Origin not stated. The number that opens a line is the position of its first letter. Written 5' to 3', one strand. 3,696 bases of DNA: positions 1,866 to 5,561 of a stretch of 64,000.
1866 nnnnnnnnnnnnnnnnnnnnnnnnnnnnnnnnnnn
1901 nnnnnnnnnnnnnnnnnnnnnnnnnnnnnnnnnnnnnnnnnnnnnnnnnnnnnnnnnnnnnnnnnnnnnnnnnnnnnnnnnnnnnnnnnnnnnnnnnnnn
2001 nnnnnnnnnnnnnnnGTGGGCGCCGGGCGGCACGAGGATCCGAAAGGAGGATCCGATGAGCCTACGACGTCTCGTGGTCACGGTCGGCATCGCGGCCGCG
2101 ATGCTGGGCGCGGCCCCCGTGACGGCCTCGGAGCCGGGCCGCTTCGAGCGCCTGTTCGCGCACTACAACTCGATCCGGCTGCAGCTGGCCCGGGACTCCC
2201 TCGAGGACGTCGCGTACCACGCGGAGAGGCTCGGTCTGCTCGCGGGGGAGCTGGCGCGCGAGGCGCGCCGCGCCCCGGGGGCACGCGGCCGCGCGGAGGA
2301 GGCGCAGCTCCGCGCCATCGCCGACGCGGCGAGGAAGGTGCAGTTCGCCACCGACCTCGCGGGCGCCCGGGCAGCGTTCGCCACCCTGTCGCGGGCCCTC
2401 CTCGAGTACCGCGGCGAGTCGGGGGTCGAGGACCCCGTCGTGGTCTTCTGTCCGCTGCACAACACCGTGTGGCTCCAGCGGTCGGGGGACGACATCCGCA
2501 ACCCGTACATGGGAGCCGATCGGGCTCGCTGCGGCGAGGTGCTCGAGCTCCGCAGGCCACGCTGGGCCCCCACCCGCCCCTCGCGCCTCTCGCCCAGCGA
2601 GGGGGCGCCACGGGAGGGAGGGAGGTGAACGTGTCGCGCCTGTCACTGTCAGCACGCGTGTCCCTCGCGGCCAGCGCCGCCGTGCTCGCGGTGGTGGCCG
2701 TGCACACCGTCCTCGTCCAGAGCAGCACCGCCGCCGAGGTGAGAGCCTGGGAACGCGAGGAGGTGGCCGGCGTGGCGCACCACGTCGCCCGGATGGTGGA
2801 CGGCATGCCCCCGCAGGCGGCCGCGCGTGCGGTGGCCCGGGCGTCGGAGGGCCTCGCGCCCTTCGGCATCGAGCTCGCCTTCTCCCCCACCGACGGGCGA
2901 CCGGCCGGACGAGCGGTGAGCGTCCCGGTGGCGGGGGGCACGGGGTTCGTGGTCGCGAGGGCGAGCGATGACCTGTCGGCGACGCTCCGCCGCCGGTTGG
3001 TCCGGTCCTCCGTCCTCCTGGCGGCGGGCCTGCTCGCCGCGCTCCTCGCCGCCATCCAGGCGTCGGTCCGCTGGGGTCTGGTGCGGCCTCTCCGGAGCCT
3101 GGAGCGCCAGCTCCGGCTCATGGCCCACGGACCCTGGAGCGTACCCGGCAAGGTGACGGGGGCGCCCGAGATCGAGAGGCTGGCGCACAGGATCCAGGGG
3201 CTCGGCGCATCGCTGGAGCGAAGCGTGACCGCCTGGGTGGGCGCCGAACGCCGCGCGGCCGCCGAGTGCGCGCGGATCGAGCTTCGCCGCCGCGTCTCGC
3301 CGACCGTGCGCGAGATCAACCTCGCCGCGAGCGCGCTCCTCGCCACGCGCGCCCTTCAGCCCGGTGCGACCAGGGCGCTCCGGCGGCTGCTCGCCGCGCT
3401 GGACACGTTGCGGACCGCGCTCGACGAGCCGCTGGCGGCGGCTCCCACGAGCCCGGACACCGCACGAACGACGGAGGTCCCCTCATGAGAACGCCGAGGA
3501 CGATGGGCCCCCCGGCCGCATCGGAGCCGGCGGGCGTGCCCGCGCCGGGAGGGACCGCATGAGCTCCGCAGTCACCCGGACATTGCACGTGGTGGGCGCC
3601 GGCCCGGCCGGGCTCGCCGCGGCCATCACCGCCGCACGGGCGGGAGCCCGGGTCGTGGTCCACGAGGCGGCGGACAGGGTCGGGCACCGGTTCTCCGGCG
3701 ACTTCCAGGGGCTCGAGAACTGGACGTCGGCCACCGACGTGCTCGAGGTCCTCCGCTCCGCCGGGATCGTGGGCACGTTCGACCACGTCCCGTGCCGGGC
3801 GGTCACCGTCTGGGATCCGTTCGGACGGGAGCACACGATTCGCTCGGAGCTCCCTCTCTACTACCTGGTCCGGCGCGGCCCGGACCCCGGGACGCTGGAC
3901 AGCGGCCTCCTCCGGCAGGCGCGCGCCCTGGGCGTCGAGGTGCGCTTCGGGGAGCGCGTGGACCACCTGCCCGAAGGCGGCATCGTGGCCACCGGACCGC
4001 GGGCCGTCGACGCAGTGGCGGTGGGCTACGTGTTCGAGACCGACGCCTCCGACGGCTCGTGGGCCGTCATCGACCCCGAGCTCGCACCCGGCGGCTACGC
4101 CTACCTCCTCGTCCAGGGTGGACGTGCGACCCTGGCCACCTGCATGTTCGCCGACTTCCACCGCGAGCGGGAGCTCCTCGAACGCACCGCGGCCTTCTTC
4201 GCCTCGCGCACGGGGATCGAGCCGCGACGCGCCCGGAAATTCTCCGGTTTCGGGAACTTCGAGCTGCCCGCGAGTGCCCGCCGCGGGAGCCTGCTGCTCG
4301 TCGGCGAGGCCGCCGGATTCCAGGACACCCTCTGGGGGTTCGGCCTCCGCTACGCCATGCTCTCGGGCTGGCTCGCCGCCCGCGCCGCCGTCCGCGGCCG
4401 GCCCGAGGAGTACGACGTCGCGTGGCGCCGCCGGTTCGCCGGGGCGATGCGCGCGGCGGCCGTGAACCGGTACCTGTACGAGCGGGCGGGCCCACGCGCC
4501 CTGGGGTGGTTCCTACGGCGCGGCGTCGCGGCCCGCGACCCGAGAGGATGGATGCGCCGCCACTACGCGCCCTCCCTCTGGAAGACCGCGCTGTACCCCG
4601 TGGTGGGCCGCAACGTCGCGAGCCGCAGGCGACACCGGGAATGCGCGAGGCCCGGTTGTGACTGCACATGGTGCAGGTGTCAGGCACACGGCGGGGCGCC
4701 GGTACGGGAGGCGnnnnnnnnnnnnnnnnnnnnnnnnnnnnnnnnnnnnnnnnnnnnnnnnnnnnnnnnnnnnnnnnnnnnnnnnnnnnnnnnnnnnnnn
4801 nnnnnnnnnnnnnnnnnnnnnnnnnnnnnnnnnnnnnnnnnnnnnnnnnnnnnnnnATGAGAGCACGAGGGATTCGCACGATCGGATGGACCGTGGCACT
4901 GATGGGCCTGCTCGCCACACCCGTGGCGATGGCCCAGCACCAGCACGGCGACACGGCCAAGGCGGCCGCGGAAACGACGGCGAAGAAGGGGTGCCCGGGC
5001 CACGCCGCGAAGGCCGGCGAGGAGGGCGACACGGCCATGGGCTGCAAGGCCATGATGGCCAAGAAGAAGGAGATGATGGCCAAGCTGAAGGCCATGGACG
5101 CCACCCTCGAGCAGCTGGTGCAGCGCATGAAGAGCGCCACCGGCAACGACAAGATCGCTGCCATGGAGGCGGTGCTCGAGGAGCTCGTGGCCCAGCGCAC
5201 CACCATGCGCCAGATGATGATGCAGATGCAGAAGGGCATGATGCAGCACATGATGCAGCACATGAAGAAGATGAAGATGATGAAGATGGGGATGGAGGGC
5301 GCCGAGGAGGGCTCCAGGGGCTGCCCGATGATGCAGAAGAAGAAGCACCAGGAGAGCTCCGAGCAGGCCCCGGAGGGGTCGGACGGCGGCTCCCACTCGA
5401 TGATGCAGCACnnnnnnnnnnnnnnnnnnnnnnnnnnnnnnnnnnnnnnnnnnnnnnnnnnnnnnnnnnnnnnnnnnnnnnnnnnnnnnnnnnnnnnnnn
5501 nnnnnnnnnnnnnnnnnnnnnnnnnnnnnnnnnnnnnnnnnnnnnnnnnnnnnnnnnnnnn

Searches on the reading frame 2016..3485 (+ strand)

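Call 18: search_protein_families(library=pfam, proteins=[window:2016-3485:+], max_evalue=0.01)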
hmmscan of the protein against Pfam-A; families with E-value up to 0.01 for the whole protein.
window:2016-3485:+ (490 aa): 1 family
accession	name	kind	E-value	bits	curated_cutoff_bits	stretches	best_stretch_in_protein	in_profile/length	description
PF00672.30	HAMP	-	6.7e-05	23.6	25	1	353-401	4-52/53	HAMP domain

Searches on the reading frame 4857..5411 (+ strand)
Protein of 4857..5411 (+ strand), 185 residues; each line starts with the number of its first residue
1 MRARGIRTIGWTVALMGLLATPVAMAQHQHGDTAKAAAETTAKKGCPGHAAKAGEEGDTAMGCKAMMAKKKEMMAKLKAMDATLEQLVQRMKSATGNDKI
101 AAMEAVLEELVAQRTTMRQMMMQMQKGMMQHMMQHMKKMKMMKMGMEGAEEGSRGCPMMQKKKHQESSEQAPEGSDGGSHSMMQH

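Call 15: search_protein_families(library=pfam, proteins=[window:4857-5411:+], max_evalue=0.01)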
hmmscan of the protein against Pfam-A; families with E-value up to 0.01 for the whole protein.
window:4857-5411:+ (185 aa): 0 families

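Call 27: search_protein_families(library=ncbifam, proteins=[window:4857-5411:+], max_evalue=0.001)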
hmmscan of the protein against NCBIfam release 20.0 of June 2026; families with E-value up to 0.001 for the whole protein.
window:4857-5411:+ (185 aa): 1 family
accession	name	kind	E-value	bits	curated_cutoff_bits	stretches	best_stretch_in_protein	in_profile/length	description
TIGR03752.1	conj_TIGR03752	hypoth_equivalog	0.00015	21.2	241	1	11-158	8-155/471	TIGR03752 family integrating conjugative element protein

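Call 59: search_protein_families(library=pfam, proteins=[window:4857-5411:+], max_evalue=1)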
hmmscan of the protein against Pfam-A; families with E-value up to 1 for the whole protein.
window:4857-5411:+ (185 aa): 4 families
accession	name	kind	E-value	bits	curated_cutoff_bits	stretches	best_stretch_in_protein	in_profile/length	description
PF19268.4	CIS_TMP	-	0.064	13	27.8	1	79-159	134-190/463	Contractile injection system tape measure protein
PF05859.17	Mis12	-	0.21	11.8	25.7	1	71-143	136-202/231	Mis12 protein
PF03153.18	TFIIA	-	0.87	9.9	36.2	0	26-169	97-234/415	Transcription factor IIA, alpha/beta subunit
PF04906.18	Tweety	-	0.95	8.5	31.8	0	75-143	121-183/431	Tweety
